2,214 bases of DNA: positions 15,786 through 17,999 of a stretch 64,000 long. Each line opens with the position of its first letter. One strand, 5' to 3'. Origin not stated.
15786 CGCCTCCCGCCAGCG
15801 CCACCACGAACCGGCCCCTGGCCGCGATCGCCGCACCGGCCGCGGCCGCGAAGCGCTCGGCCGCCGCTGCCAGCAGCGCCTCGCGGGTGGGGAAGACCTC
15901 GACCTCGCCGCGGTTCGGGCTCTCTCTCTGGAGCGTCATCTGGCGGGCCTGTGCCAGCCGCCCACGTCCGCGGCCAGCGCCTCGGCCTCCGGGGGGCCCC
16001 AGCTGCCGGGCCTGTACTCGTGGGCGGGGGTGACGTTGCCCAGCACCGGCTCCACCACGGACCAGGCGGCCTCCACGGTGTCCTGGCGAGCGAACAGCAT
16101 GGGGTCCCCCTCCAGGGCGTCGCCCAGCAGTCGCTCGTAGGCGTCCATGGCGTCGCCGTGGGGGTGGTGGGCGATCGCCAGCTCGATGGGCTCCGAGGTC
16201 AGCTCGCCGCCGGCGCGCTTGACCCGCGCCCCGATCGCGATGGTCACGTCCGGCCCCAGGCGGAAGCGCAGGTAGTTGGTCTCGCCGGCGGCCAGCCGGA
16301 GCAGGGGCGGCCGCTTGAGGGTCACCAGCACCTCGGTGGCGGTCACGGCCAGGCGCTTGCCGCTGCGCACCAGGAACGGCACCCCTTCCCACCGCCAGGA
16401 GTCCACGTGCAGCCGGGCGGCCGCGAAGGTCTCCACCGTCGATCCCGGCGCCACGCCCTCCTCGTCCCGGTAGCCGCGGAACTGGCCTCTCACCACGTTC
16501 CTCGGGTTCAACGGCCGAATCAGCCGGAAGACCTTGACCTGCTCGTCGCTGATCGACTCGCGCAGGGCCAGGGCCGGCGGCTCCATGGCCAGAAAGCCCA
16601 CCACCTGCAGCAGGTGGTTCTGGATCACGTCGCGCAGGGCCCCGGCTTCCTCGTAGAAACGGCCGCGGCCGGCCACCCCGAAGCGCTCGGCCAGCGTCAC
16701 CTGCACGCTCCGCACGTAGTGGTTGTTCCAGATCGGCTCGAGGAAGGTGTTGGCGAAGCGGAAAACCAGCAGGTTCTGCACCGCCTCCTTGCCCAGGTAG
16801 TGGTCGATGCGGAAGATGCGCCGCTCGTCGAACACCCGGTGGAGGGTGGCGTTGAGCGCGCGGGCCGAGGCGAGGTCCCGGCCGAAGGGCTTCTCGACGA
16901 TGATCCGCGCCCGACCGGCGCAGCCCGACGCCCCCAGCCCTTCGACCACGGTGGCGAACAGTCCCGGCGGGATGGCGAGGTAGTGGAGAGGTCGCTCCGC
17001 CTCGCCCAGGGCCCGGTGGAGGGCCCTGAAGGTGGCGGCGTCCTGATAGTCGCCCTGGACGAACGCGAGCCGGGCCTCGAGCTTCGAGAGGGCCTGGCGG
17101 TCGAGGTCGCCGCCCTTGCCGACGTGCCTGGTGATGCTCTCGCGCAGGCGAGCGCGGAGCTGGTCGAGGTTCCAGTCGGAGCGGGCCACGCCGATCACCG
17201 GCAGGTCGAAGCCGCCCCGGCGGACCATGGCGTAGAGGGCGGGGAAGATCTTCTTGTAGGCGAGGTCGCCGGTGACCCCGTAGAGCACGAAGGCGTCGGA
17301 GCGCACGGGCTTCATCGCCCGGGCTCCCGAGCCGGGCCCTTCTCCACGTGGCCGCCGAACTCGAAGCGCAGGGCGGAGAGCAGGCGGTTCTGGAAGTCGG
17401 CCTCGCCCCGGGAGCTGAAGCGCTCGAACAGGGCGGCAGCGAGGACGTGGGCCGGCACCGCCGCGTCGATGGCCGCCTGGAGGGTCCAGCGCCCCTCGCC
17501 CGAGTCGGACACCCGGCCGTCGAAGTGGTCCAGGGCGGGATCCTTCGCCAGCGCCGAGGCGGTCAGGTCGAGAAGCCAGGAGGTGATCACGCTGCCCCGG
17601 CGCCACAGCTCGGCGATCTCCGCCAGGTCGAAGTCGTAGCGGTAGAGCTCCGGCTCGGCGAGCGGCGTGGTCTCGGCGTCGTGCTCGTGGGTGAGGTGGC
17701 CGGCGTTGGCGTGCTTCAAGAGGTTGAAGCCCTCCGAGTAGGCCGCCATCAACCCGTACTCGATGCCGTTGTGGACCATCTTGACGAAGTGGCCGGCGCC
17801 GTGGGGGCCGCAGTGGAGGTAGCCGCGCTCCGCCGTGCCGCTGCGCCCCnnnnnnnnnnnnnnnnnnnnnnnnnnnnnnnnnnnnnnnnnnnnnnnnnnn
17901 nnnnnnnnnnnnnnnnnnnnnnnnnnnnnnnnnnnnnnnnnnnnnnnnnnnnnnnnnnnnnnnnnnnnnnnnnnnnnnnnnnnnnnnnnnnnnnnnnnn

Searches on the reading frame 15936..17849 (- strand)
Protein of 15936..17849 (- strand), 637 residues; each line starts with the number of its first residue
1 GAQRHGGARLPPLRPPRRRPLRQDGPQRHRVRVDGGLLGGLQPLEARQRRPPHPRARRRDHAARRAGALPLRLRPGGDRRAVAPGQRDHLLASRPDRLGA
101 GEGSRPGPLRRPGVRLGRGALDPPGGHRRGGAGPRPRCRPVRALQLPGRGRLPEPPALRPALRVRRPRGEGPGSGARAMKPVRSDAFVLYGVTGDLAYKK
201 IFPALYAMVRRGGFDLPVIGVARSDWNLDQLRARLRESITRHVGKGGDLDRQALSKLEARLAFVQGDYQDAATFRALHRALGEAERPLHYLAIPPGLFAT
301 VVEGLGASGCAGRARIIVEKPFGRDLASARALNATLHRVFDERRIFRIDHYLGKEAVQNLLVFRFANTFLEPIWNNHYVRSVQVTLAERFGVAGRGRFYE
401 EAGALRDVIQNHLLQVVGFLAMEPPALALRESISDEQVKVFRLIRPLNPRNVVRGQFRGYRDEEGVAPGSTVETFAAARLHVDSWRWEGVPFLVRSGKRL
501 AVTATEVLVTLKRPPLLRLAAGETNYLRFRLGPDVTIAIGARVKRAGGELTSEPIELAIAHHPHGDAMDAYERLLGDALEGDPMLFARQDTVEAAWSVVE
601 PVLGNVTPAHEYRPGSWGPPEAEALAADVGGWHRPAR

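Call 32: search_protein_families(library=pfam, proteins=[window:15936-17849:-], max_evalue=0.001)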
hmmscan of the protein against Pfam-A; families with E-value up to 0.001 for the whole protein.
window:15936-17849:- (637 aa): 2 families
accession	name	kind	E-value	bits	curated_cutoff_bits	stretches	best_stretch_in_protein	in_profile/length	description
PF02781.21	G6PD_C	-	6.8e-88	295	27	1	361-630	1-292/296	Glucose-6-phosphate dehydrogenase, C-terminal domain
PF00479.28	G6PD_N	-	2.5e-50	172.1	22.1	1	188-359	1-183/183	Glucose-6-phosphate dehydrogenase, NAD binding domain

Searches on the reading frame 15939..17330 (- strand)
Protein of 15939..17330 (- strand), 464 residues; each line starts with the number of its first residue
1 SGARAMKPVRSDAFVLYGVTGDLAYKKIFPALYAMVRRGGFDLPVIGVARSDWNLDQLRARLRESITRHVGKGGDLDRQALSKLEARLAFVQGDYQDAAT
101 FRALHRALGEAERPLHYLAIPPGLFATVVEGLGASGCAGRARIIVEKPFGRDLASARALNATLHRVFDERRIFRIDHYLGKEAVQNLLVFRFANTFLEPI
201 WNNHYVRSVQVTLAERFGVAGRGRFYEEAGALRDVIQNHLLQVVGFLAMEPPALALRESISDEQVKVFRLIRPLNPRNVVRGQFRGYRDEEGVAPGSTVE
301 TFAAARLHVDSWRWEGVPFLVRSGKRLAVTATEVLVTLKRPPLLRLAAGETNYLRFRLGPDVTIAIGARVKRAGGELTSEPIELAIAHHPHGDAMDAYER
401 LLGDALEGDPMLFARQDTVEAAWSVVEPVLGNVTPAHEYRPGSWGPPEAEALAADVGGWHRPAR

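Call 63: find_homologous_proteins(query=window:15939-17330:-, max_evalue=1e-50)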
Query window:15939-17330:- (464 aa): 8000 proteins with E <= 1e-50 among 8000 candidates; the best 120 are listed.
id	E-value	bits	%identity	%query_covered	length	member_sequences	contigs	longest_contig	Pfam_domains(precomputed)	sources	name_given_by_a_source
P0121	0.0e+0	1032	100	99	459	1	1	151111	PF02781.22,PF00479.29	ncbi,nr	ncbi:MAG TPA: glucose-6-phosphate dehydrogenase [Thermoanaerobaculia bacterium]|nr:glucose-6-phospha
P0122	5.9e-265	898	87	99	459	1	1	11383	PF02781.22,PF00479.29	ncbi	-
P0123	2.3e-264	896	87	99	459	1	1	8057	PF02781.22,PF00479.29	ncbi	-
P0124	1.7e-239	814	77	98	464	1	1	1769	PF02781.22,PF00479.29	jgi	jgi:glucose-6-phosphate 1-dehydrogenase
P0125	3.0e-238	810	78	98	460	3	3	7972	PF02781.22,PF00479.29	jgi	jgi:glucose-6-phosphate 1-dehydrogenase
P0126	2.6e-226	770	74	99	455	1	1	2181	PF02781.22,PF00479.29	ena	-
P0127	2.3e-225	767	74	99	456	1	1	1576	PF02781.22,PF00479.29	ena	-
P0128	4.2e-222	757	72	99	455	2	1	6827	PF02781.22,PF00479.29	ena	-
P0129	5.2e-221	753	73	99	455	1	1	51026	PF02781.22,PF00479.29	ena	-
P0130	6.0e-221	753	72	99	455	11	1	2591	PF02781.22,PF00479.29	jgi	-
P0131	9.2e-221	752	72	98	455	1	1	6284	PF02781.22,PF00479.29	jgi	jgi:glucose-6-phosphate 1-dehydrogenase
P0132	1.6e-220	751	72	99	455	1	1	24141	PF02781.22,PF00479.29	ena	-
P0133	3.7e-220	750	72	99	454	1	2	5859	PF02781.22,PF00479.29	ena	-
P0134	3.9e-220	750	72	99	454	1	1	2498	PF02781.22,PF00479.29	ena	-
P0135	6.8e-220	749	71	99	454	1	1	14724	PF02781.22,PF00479.29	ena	-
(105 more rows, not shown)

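Call 64: find_encoding_contigs(protein=P0121, flank=10000, max_places=2)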
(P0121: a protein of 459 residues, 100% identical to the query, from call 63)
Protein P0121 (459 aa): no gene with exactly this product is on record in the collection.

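Call 65: list_cluster_members(proteins=[P0121])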
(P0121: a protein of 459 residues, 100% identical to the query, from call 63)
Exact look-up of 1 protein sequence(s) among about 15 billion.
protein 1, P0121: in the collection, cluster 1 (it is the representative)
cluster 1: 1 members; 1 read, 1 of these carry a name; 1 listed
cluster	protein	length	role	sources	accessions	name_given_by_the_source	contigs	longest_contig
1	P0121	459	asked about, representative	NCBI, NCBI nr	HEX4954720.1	MAG TPA: glucose-6-phosphate dehydrogenase [Thermoanaerobaculia bacterium] | glucose-6-phosphate dehydrogenase [Thermoanaerobaculia bacterium]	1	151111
